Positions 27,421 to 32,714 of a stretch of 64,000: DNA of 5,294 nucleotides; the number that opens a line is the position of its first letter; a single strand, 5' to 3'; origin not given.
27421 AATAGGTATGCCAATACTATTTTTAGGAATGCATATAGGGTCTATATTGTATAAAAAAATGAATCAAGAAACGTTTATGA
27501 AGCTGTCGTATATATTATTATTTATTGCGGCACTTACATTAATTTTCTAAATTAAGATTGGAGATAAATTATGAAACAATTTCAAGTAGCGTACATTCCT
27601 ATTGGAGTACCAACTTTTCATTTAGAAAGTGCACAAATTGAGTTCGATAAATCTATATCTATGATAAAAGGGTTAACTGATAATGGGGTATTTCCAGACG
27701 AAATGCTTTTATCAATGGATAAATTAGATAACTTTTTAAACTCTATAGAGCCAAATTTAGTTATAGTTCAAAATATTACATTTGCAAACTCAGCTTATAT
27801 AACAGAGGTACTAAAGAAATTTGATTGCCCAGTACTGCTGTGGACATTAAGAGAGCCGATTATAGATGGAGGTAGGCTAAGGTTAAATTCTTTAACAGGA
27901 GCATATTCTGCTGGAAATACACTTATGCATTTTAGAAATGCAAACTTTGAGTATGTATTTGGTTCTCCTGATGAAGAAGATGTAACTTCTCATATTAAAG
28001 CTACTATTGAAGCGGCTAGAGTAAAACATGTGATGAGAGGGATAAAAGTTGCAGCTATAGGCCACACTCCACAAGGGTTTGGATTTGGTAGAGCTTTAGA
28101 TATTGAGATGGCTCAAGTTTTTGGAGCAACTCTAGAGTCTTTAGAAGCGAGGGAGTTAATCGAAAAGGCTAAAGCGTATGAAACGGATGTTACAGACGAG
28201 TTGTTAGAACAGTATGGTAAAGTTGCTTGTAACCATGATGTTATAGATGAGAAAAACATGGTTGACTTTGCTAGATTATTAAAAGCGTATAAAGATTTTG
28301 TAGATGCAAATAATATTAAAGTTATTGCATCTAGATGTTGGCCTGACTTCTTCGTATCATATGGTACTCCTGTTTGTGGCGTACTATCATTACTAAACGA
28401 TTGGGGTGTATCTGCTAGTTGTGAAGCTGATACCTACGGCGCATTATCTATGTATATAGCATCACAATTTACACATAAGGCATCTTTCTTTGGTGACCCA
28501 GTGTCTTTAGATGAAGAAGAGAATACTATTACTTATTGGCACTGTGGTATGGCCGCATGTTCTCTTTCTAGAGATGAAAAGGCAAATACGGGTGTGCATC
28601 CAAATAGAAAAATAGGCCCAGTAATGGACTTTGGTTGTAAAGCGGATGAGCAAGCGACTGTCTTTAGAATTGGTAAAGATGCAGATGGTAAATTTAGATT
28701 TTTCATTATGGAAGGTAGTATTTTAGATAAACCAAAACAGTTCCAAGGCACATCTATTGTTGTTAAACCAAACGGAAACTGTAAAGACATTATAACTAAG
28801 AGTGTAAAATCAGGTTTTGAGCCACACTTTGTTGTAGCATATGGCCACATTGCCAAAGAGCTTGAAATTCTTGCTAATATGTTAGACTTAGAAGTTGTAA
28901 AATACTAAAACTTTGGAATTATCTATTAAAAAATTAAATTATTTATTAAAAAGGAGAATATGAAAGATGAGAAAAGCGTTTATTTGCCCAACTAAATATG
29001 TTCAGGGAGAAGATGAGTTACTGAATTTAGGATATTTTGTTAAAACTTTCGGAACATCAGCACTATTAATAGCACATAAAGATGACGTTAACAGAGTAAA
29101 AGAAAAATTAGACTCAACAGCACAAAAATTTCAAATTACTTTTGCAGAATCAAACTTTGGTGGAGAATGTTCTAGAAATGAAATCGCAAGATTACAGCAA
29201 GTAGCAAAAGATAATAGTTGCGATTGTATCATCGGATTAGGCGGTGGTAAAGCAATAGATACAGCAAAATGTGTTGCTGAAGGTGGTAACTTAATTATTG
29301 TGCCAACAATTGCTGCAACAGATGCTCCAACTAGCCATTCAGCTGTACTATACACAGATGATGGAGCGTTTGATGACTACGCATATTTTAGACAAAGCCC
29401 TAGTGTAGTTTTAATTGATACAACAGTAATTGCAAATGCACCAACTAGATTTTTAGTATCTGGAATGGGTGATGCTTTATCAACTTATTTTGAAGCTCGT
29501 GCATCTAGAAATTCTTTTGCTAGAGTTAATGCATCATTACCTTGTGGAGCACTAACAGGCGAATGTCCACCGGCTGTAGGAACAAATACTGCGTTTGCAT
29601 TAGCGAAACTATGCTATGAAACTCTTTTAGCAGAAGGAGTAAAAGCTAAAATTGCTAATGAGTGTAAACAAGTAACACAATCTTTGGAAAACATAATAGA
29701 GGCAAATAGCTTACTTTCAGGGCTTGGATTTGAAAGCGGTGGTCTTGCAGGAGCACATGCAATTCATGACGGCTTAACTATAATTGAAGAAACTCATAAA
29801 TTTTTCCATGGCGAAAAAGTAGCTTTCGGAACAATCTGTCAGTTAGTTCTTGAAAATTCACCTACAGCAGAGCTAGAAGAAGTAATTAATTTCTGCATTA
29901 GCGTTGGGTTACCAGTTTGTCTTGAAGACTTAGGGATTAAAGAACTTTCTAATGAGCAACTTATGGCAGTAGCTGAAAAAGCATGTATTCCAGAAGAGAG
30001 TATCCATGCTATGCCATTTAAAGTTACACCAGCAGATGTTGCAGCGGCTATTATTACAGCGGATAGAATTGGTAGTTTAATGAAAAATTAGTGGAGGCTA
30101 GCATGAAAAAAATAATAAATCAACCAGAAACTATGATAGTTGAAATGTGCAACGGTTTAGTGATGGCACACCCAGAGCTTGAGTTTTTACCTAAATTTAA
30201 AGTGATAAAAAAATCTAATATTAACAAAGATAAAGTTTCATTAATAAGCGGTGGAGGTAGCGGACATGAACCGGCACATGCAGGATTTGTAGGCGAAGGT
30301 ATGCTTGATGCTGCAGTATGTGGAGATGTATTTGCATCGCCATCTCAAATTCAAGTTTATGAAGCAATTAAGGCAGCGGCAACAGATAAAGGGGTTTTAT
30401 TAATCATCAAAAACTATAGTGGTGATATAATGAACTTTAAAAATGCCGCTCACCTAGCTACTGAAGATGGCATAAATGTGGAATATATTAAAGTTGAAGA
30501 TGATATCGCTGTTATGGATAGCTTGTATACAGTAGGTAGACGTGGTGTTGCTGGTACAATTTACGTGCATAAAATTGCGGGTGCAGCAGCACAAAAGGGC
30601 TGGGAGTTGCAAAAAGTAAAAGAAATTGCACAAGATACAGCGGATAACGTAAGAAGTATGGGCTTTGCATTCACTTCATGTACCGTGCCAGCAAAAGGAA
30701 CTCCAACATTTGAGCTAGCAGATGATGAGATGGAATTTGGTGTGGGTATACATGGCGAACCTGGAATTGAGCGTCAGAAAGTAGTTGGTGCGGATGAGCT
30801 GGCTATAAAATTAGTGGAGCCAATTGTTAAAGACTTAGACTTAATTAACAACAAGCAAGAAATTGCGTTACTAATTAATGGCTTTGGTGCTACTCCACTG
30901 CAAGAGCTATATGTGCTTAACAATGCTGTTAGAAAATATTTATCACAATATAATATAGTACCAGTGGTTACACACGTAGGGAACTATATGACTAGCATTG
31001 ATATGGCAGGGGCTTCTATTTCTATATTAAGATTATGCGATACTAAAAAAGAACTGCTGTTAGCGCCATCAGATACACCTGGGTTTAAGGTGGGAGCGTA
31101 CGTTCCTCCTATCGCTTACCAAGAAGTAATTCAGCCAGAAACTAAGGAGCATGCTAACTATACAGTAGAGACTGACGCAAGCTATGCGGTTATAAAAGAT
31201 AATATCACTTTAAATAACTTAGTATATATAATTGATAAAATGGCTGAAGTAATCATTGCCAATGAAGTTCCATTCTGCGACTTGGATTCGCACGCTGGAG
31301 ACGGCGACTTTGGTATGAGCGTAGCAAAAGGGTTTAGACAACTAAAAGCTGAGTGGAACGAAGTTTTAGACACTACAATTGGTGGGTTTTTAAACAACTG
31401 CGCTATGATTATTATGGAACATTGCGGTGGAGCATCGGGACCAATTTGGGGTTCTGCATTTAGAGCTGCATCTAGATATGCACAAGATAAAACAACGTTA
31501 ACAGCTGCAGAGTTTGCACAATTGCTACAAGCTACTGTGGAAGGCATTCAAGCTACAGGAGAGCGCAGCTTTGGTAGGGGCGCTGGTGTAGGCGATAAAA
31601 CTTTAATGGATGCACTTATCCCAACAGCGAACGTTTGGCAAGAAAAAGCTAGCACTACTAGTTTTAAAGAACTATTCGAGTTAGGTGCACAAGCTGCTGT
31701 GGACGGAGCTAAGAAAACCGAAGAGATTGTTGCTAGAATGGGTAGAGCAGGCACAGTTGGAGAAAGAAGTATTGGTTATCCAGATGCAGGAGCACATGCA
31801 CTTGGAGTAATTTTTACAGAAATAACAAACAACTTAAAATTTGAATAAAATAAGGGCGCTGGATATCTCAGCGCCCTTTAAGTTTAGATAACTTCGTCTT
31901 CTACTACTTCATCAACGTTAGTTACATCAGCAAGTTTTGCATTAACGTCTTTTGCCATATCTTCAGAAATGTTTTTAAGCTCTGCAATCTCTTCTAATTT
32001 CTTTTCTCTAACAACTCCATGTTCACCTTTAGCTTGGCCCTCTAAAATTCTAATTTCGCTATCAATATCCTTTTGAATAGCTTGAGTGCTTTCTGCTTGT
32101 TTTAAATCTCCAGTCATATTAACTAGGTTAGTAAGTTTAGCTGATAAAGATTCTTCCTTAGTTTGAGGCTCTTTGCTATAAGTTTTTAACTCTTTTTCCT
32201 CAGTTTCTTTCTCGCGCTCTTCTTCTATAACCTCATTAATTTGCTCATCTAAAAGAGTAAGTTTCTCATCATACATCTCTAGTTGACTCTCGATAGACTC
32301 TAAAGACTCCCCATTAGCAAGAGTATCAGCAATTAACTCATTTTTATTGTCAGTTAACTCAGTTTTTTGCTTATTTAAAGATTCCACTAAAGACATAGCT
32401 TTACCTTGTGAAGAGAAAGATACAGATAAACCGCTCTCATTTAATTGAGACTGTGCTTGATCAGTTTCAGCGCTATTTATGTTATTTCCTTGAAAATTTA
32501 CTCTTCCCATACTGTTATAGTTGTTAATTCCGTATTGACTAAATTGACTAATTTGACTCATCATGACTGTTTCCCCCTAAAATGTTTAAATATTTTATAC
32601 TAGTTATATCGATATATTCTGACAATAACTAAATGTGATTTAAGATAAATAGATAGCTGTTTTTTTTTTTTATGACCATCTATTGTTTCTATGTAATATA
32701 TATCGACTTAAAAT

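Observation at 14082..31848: One locus joins a sulfo-transaldolase sulfoquinovose pathway to a glycyl-radical dehydratase / Fe-ADH pair, a TTT transporter and a glycerol-to-DHAP branch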

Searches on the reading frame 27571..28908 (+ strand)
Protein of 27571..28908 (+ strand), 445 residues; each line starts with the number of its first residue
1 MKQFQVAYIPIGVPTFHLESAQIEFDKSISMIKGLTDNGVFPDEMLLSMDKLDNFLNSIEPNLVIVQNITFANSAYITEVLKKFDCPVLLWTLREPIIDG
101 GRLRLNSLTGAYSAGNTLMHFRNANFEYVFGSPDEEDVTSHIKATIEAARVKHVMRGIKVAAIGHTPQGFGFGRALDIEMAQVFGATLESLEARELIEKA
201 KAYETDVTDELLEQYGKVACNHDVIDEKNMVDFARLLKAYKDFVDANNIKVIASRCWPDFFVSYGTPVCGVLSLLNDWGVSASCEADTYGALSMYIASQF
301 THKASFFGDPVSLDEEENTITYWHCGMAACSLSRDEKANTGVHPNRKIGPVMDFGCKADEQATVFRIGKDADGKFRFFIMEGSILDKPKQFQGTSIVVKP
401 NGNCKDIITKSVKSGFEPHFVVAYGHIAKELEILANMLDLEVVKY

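Call 4: search_protein_families(library=pfam, proteins=[window:27571-28908:+])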
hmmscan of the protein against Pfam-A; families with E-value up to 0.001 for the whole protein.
window:27571-28908:+ (445 aa): 1 family
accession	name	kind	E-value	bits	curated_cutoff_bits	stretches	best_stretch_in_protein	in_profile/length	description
PF02952.23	Fucose_iso_C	-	1.1e-09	38.5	29.3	1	354-443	44-140/143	L-fucose isomerase, C-terminal domain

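Call 6: search_protein_families(library=ncbifam, proteins=[window:27571-28908:+])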
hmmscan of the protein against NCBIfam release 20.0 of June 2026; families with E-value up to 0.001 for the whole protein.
window:27571-28908:+ (445 aa): 1 family
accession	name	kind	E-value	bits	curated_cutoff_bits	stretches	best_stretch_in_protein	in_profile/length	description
NF048012.1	SlpQosIsomSftI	equivalog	7.7e-116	387.4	700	1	5-445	3-443/443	sulfoquinovose isomerase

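Call 26: search_solved_structures(query=window:27571-28908:+, max_evalue=0.01)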
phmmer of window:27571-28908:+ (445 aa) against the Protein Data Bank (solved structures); distinct sequences matched with E-value up to 0.01: 0.

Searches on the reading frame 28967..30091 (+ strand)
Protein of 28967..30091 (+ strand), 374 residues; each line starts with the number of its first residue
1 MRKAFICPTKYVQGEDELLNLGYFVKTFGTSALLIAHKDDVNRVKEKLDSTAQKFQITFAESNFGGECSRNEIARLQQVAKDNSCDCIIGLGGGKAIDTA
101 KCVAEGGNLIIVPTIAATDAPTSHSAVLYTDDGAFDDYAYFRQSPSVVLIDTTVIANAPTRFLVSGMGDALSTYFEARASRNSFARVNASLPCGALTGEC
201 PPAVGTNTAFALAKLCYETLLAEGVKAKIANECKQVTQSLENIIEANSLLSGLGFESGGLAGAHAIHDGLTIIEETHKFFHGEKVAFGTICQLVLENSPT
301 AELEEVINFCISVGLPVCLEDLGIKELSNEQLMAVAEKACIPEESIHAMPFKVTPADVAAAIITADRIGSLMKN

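Call 4: search_protein_families(library=pfam, proteins=[window:28967-30091:+])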
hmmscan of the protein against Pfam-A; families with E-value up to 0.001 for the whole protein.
window:28967-30091:+ (374 aa): 2 families
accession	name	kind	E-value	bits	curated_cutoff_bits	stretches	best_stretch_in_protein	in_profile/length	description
PF00465.25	Fe-ADH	-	2.8e-27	95.8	31.3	1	8-152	1-168/168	Iron-containing alcohol dehydrogenase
PF13685.12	Fe-ADH_2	-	3.6e-16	59.9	28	1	31-159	21-149/149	Iron-containing alcohol dehydrogenase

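Call 6: search_protein_families(library=ncbifam, proteins=[window:28967-30091:+])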
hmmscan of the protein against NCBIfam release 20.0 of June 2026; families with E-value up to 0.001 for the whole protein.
window:28967-30091:+ (374 aa): 13 families
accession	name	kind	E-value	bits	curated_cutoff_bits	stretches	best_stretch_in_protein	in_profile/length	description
NF006941.0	PRK09423.1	subfamily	3.1e-156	519.8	336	1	1-373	1-363/367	glycerol dehydrogenase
NF047954.1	PrpdilGlycDhGldA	equivalog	7.4e-121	403.8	700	1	3-370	3-360/365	bifunctional L-1,2-propanediol dehydrogenase/glycerol dehydrogenase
NF053832.1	GlycoaldRedHalo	equivalog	1.2e-120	403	550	1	1-370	1-360/363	glycolaldehyde reductase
NF007880.0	PRK10586.1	equivalog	2.5e-44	151.7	429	1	30-364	35-356/362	oxidoreductase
NF002022.0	PRK00843.1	equivalog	1.8e-24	86.4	413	1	8-174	11-176/350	NAD(P)-dependent glycerol-1-phosphate dehydrogenase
NF053866.1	CholDhdGbsBBac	equivalog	1.2e-06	27.4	550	1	3-103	10-113/392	choline dehydrogenase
NF041833.1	Fe_ADH_ErcA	equivalog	1.7e-06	27.4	550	1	5-104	6-107/382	alcohol dehydrogenase-like regulatory protein ErcA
TIGR02638.1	lactal_redase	equivalog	5.4e-06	25.5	523.15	0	43-103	48-105/379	lactaldehyde reductase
TIGR03405.1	Phn_Fe-ADH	equivalog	1.5e-05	24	423.7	0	77-104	72-100/355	iron-containing alcohol dehydrogenase PsrA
NF058672.1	4HyButDHCUPNE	equivalog_domain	2.1e-05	23.9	500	1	70-104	70-104/378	4-hydroxybutyrate dehydrogenase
NF010378.0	PRK13805.1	equivalog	3.5e-05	21.8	951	0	38-103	496-560/872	bifunctional acetaldehyde-CoA/alcohol dehydrogenase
NF050025.1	SulfAcetaldRedSarD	equivalog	0.00017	20.6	700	1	44-104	50-107/385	sulfoacetaldehyde reductase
NF007911.0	PRK10624.1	equivalog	0.00018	20.6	537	0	33-104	39-107/382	lactaldehyde reductase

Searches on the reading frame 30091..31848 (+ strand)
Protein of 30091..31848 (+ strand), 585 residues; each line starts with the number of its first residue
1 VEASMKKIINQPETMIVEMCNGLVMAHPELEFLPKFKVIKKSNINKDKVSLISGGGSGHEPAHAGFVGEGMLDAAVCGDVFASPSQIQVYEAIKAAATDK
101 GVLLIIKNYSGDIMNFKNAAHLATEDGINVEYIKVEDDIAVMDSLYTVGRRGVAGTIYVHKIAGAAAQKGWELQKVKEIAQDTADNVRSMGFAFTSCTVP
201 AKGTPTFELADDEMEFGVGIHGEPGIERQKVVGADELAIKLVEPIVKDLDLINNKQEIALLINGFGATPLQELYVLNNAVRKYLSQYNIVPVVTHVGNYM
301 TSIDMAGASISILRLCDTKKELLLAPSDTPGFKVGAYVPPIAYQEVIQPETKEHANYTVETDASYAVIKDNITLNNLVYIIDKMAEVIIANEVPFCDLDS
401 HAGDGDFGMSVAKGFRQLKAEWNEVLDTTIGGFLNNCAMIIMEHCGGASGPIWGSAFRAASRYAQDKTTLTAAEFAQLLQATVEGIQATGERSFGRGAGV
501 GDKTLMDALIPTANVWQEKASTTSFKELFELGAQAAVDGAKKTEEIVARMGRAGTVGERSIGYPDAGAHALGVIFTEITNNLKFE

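Call 4: search_protein_families(library=pfam, proteins=[window:30091-31848:+])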
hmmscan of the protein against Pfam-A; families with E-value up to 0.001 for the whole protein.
window:30091-31848:+ (585 aa): 2 families
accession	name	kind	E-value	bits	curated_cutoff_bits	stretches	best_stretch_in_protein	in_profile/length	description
PF02733.22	Dak1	-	3.7e-125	417.4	31.4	1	22-330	2-312/313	Dak1 domain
PF02734.22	Dak2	-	4.2e-45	154.2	27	1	402-579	2-173/174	DAK2 domain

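Call 6: search_protein_families(library=ncbifam, proteins=[window:30091-31848:+])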
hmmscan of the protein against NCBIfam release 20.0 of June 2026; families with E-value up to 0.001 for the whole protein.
window:30091-31848:+ (585 aa): 5 families
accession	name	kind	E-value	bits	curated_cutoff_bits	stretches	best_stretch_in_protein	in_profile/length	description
NF011049.0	PRK14479.1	subfamily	1e-215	717.7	492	1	5-583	1-567/568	dihydroxyacetone kinase family protein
TIGR02363.1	dhaK1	equivalog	1.6e-131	438.3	406.25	1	5-331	1-328/329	dihydroxyacetone kinase subunit DhaK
TIGR02361.1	dak_ATP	equivalog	1.3e-129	433.5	574.95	1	6-576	1-580/583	glycerone kinase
TIGR02362.1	dhaK1b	equivalog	2.6e-92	309.4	413.25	1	7-319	1-312/326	DhaKLM operon coactivator DhaQ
TIGR02365.1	dha_L_ycgS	equivalog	1.4e-42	145.7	138.3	1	380-579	4-195/196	dihydroxyacetone kinase subunit DhaL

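Call 67: find_related_loci(query=window:30091-31848:+, collection=metagenome_contigs, flank=10000)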
Query window:30091-31848:+ (585 aa) in metagenome_contigs; peptide patterns used: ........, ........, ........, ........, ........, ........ (x = any residue, [..] = any of these).
600 stretches matched a pattern (row limit reached: there are more); 570 encode a relative of the query (tblastn E <= 1e-3); the best 80 are kept; 80 distinct loci.
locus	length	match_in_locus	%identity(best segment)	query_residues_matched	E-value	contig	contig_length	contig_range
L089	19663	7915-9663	75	5-585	0e+0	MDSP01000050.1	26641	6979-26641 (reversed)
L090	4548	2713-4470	70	2-584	0e+0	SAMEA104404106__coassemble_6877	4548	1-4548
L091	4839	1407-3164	69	5-583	0e+0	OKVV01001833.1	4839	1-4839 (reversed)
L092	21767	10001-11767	68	5-583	0e+0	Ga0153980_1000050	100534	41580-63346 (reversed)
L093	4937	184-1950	68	5-583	0e+0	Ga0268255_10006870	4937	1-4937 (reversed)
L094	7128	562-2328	68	5-583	0e+0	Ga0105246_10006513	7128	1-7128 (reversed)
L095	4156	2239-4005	68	5-583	0e+0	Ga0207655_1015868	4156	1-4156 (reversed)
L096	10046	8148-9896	67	5-583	0e+0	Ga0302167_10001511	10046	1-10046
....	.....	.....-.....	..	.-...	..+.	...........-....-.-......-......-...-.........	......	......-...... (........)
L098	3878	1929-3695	67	3-585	0e+0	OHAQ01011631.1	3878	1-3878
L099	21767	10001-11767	67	3-585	0e+0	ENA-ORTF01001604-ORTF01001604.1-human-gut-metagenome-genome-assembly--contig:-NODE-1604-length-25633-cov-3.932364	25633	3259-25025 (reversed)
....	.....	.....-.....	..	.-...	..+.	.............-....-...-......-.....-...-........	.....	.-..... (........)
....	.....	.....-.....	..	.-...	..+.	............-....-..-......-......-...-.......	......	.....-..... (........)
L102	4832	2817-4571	67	2-583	0e+0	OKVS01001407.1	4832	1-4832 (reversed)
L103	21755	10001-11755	67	2-583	0e+0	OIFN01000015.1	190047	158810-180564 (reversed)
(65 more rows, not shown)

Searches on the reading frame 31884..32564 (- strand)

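Call 4: search_protein_families(library=pfam, proteins=[window:31884-32564:-])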
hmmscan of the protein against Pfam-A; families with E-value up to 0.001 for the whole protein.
window:31884-32564:- (226 aa): 0 families

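Call 6: search_protein_families(library=ncbifam, proteins=[window:31884-32564:-])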
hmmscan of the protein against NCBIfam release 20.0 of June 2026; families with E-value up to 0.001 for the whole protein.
window:31884-32564:- (226 aa): 0 families

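Call 45: search_protein_families(library=pfam, proteins=[window:31884-32564:-], max_evalue=1)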
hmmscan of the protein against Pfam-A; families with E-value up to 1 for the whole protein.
window:31884-32564:- (226 aa): 2 families
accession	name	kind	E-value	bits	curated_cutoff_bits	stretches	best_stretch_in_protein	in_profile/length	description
PF23833.1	DUF7203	-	0.55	10.9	27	1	114-168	27-79/109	Family of unknown function (DUF7203)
PF10018.14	Med4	-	0.59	10.2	26.9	1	100-175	5-71/190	Vitamin-D-receptor interacting Mediator subunit 4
